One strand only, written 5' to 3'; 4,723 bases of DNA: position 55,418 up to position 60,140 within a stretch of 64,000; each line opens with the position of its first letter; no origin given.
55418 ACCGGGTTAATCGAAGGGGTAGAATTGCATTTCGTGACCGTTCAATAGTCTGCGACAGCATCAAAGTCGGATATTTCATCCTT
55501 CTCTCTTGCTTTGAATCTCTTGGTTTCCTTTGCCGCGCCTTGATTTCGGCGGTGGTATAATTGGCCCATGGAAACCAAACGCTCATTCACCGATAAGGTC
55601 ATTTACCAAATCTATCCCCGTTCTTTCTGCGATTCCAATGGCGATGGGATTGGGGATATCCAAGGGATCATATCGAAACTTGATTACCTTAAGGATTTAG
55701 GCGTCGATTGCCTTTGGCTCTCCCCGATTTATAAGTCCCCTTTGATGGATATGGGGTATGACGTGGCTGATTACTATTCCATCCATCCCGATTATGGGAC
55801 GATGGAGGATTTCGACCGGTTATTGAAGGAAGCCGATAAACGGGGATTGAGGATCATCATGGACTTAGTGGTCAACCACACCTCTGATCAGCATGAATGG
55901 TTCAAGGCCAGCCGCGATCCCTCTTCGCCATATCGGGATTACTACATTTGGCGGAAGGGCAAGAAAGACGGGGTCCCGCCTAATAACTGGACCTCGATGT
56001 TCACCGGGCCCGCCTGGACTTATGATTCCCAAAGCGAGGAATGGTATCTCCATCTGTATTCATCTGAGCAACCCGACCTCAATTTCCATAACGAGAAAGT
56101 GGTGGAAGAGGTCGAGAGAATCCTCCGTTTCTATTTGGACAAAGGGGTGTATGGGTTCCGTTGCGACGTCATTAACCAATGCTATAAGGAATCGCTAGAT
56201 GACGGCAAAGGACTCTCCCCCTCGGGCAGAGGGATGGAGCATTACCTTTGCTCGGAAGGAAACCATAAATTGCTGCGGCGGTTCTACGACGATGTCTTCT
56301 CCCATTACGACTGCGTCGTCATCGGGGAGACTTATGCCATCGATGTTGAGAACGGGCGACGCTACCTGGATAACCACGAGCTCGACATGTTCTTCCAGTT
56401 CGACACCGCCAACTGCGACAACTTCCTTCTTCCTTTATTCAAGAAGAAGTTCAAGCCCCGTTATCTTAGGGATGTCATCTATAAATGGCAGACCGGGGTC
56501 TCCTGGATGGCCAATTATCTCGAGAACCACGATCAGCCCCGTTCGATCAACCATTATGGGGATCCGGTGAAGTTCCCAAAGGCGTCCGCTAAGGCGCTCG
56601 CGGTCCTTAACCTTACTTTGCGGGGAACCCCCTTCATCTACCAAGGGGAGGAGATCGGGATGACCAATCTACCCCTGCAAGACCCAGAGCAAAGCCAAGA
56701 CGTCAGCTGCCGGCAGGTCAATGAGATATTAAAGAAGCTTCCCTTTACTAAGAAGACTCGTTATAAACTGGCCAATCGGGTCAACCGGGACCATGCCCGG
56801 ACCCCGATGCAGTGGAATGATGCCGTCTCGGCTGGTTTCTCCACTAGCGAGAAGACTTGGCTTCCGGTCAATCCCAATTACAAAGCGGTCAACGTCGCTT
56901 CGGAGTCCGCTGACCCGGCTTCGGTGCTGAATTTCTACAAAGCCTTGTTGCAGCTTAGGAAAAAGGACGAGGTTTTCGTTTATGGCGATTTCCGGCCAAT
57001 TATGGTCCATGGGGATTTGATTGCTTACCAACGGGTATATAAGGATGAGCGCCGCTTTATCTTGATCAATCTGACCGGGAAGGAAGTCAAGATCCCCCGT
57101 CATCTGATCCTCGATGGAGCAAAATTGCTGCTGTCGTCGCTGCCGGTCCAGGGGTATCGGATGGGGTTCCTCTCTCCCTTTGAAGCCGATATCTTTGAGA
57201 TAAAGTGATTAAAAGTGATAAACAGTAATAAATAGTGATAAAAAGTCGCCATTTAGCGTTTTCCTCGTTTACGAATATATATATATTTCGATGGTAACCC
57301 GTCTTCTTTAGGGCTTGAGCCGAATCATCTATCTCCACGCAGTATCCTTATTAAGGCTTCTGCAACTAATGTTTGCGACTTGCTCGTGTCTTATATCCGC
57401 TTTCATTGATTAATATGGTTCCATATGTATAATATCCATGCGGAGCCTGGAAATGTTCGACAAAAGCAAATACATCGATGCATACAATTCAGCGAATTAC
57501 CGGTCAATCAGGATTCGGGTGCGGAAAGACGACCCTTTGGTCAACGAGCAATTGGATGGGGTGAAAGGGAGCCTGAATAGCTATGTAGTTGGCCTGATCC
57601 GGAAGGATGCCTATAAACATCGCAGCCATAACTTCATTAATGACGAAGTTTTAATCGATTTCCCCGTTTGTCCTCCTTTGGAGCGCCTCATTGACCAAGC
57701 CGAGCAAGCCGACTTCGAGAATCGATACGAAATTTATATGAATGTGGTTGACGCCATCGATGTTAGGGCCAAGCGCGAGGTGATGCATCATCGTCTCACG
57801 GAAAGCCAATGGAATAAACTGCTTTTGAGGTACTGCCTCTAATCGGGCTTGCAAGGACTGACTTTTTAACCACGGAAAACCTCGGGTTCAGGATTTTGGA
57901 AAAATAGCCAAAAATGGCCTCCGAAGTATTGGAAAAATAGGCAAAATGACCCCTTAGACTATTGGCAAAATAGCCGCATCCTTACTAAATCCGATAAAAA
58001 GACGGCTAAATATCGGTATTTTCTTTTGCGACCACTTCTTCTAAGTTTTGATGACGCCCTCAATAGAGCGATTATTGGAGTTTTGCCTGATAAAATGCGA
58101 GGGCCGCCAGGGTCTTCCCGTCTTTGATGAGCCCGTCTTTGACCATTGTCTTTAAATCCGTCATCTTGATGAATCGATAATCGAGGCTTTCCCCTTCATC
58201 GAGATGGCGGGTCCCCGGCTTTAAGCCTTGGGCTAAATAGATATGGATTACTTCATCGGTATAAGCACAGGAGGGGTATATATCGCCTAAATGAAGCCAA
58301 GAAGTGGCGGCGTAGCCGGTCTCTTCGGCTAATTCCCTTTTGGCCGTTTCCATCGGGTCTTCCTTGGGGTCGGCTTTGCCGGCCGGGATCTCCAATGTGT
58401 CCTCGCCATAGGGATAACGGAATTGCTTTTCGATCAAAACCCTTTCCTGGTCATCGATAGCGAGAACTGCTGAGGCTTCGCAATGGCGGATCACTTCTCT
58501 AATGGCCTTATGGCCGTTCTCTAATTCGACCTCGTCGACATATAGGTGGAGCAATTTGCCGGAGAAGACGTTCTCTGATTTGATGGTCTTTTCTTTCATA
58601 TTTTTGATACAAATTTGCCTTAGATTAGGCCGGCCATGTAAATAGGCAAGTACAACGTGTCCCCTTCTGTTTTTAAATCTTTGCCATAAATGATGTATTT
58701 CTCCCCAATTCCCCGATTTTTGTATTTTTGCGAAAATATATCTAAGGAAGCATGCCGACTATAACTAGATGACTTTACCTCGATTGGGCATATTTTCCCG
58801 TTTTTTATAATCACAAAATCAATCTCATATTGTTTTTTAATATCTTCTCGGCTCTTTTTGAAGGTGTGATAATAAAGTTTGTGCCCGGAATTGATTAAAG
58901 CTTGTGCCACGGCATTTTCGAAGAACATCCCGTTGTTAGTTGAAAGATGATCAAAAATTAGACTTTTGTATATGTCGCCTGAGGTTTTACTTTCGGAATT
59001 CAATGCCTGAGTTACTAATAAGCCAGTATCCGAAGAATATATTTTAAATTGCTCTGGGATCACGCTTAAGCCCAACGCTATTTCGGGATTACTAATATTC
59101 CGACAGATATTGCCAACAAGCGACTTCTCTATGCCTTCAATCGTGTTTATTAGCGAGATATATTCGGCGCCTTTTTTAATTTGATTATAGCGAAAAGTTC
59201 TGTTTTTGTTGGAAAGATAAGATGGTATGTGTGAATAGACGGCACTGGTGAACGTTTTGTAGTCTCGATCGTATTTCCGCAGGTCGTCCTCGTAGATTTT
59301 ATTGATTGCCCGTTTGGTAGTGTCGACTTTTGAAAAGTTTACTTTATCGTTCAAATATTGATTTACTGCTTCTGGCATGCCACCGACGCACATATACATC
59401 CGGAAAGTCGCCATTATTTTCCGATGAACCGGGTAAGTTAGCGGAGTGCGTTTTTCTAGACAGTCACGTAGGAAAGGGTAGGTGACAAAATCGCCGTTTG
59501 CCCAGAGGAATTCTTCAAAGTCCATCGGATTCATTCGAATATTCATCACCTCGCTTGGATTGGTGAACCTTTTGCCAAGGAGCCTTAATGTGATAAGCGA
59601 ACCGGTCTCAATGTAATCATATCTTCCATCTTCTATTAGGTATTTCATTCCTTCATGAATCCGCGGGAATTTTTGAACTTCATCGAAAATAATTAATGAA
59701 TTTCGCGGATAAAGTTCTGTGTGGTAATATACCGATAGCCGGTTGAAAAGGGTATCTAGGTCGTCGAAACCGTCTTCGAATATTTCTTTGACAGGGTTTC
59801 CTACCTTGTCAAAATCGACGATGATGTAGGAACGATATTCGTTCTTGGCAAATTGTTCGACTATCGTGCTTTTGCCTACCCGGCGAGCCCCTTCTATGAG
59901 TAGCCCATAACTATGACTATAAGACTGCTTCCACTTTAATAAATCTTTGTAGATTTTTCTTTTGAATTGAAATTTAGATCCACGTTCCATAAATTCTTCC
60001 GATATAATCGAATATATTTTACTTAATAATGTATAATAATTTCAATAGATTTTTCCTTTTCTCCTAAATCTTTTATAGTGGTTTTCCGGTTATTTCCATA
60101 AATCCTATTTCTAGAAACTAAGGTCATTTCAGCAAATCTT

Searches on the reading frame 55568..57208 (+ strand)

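Call 85: search_protein_families(library=pfam, proteins=[window:55568-57208:+], max_evalue=0.0001)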
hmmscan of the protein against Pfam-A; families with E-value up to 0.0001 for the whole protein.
window:55568-57208:+ (546 aa): 1 family
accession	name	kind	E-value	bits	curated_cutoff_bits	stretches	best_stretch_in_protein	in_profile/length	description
PF00128.31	Alpha-amylase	-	4.6e-142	474.8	22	1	14-473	1-446/446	Alpha amylase, catalytic domain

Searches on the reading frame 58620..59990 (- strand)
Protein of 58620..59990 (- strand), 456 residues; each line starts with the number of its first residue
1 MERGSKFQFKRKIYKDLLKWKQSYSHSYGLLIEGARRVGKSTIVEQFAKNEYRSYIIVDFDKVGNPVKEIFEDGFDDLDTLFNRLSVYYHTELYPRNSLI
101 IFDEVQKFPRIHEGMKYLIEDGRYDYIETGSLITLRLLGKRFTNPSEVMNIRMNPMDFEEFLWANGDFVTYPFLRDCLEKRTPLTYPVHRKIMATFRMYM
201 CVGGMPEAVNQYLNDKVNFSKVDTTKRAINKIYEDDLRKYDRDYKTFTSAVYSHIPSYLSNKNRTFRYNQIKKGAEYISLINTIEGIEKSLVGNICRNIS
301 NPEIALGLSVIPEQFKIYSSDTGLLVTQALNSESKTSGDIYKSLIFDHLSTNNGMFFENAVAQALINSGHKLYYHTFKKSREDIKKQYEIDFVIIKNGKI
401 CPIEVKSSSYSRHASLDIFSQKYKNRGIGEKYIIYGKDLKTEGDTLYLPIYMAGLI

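Call 83: search_protein_families(library=ncbifam, proteins=[window:58620-59990:-], max_evalue=0.00001)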
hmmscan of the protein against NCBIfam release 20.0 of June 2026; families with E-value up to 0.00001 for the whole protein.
window:58620-59990:- (456 aa): 0 families

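Call 84: search_protein_families(library=padloc, proteins=[window:58620-59990:-], max_evalue=0.001)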
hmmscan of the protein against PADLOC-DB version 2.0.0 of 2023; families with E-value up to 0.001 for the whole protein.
window:58620-59990:- (456 aa): 9 families
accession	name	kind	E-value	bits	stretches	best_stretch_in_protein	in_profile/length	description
PDLC04786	PDC-S01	-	4.1e-102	340.2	1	9-455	3-431/439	-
PDLC04792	PDC-S01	-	9.2e-101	335.6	1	9-455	2-432/452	-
PDLC04788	PDC-S01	-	2.4e-65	219.2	1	9-425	2-400/448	-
PDLC04787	PDC-S01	-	3e-21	73.7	1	10-411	12-361/412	-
PDLC04791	PDC-S01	-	1.4e-15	54.9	2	350-426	298-370/395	-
PDLC04790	PDC-S01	-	1.9e-15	54.5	2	25-211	25-189/422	-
PDLC04789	PDC-S01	-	2.4e-13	47.9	1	21-212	11-168/375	-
PDLC01037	Csx1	-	3e-06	25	1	207-435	96-275/320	ARF+Nuclease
PDLC01903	CARF4--CARF_PDDEXK_TM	-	2.6e-05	21.8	1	353-420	268-329/380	-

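Call 85: search_protein_families(library=pfam, proteins=[window:58620-59990:-], max_evalue=0.0001)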
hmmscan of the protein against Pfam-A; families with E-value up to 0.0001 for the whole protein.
window:58620-59990:- (456 aa): 3 families
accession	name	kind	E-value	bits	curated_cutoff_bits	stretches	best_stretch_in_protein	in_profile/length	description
PF13173.12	AAA_14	-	4.8e-22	78.8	27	1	30-162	5-129/129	AAA domain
PF13635.12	DUF4143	-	1.6e-18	67.4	28.1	1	235-408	2-160/160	Domain of unknown function (DUF4143)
PF08378.17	NERD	-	7.9e-05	23.6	22.1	0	354-409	2-58/111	Nuclease-related domain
